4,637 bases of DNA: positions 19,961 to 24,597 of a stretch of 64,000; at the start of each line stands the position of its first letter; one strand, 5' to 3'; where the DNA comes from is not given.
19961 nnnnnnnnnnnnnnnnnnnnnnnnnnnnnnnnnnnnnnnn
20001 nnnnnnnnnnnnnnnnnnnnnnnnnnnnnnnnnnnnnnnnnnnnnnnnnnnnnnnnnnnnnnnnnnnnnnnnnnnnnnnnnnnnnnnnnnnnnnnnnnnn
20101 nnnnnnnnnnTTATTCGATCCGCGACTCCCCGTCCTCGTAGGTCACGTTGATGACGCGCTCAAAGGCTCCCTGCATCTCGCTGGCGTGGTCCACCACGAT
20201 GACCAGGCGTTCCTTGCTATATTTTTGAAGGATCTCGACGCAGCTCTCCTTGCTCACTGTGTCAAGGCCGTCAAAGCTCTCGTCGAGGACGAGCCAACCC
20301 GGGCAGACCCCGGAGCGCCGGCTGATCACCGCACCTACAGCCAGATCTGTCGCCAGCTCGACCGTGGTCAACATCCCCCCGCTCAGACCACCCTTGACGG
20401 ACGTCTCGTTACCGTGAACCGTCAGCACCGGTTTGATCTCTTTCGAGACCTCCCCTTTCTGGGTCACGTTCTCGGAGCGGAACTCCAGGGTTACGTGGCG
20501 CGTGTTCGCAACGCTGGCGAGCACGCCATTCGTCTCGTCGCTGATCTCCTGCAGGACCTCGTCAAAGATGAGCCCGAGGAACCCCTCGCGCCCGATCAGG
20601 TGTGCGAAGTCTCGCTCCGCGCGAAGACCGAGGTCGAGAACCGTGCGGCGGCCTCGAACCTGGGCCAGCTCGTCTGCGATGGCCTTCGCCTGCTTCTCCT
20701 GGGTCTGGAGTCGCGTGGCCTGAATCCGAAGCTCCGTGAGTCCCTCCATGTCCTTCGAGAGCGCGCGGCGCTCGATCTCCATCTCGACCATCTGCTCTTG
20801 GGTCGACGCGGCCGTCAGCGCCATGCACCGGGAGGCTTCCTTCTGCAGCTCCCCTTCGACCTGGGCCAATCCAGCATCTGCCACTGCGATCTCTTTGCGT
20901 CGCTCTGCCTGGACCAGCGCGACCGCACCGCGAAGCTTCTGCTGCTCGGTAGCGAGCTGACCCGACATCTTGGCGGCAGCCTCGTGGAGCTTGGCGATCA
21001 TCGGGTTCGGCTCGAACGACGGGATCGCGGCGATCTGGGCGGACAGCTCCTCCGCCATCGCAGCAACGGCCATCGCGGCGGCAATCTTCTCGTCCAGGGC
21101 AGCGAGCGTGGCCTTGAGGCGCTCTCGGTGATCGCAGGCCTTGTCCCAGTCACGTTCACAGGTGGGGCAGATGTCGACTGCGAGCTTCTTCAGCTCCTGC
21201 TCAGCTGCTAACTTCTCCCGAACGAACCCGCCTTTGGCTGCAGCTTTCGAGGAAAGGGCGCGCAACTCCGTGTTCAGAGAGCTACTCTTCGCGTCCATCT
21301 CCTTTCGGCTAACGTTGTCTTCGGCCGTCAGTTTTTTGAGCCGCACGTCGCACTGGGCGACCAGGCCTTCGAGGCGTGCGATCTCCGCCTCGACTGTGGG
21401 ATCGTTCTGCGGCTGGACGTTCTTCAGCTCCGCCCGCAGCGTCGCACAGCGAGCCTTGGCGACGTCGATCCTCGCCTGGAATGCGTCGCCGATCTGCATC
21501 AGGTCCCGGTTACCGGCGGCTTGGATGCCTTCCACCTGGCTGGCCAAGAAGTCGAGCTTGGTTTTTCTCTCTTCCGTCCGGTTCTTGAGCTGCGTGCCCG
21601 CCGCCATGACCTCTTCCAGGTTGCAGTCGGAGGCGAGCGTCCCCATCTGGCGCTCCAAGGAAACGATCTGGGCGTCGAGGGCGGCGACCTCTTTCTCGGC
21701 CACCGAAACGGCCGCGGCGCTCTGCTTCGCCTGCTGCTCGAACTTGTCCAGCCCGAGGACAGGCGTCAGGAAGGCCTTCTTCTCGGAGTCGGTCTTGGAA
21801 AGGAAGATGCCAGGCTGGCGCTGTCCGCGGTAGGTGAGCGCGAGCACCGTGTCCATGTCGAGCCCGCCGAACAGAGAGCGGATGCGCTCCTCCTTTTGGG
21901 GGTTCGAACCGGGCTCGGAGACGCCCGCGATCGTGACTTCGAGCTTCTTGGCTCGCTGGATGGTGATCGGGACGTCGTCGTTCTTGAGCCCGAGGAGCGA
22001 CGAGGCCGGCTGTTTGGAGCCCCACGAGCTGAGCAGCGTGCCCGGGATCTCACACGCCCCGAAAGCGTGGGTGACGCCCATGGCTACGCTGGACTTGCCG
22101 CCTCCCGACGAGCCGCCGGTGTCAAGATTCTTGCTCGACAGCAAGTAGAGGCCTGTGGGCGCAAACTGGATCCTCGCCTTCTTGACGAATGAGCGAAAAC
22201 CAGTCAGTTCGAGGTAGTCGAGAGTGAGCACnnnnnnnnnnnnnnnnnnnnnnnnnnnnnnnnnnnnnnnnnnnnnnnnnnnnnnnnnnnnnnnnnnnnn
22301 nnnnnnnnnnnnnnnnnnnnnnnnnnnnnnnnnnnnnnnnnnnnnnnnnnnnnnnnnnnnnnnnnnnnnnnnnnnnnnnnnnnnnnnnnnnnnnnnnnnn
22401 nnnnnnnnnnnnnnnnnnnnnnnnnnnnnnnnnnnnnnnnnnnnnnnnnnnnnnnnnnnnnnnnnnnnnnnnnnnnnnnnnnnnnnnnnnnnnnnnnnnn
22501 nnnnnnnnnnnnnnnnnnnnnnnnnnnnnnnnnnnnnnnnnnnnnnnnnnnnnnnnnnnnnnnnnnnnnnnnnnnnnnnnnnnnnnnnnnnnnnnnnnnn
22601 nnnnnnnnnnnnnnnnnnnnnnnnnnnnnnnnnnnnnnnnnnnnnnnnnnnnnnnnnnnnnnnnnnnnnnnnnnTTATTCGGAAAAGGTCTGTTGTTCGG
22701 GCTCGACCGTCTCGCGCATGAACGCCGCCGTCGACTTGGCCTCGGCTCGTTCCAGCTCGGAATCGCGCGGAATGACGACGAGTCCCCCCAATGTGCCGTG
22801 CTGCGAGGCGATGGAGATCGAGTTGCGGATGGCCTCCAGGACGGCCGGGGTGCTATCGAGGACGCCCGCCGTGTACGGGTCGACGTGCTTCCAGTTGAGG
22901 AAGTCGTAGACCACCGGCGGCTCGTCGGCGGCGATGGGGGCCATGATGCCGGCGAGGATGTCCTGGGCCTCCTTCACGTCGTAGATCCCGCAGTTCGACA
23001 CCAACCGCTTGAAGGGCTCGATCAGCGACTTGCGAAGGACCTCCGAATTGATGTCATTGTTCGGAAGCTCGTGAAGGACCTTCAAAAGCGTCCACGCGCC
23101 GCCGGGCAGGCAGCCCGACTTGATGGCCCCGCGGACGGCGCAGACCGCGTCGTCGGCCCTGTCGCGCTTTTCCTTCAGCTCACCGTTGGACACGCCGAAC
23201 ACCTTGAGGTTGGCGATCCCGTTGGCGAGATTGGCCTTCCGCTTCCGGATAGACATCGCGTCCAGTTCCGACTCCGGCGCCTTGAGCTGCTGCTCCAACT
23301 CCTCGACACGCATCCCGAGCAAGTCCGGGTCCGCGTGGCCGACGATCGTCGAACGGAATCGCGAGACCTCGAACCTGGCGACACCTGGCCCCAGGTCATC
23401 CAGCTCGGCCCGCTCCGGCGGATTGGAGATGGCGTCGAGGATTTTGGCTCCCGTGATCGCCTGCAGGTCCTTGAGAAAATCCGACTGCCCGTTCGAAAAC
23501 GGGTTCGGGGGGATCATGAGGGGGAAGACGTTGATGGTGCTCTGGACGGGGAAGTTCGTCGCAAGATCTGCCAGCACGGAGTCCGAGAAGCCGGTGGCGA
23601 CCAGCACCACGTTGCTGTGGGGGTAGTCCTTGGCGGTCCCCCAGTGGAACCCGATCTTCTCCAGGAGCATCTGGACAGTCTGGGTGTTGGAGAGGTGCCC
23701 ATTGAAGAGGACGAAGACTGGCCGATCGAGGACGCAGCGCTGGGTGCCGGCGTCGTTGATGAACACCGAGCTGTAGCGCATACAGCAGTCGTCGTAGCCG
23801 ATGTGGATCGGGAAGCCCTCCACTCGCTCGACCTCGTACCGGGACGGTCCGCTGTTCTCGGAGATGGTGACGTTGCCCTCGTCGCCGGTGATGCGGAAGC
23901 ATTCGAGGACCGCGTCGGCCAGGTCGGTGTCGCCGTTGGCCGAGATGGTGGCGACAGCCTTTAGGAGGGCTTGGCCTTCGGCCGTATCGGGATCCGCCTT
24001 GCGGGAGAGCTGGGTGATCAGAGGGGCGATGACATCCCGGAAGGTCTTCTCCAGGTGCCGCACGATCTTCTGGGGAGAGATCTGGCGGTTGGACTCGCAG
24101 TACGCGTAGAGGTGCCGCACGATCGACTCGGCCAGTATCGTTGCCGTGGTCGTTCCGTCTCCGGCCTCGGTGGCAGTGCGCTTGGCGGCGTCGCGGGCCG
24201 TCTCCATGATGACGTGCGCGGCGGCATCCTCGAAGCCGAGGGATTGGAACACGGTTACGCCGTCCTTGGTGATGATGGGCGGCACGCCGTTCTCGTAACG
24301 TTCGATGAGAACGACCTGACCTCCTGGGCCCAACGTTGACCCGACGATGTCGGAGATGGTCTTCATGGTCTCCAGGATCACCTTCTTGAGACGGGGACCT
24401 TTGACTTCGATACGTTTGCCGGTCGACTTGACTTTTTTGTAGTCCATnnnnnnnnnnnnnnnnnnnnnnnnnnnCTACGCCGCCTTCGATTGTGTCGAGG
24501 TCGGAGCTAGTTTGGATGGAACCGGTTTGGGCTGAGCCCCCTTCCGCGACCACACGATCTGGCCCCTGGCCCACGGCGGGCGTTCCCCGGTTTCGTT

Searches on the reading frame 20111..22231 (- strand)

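Call 62: search_protein_families(library=pfam, proteins=[window:20111-22231:-], max_evalue=0.001)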
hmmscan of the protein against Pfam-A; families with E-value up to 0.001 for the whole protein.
window:20111-22231:- (706 aa): 2 families
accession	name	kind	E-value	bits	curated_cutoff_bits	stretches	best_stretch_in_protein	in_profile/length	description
PF02463.25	SMC_N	-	7.1e-06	26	40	1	428-701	135-217/220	RecF/RecN/SMC N terminal domain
PF13558.12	SbcC_Walker_B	-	0.00014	22.5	27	1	610-669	27-89/90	SbcC/RAD50-like, Walker B motif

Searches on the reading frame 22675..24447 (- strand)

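Call 62: search_protein_families(library=pfam, proteins=[window:22675-24447:-], max_evalue=0.001)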
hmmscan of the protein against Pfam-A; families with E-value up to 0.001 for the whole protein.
window:22675-24447:- (590 aa): 1 family
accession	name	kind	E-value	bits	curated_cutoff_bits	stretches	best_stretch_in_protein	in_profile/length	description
PF00118.29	Cpn60_TCP1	-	2.3e-35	122.7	34.3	2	31-214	1-185/490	TCP-1/cpn60 chaperonin family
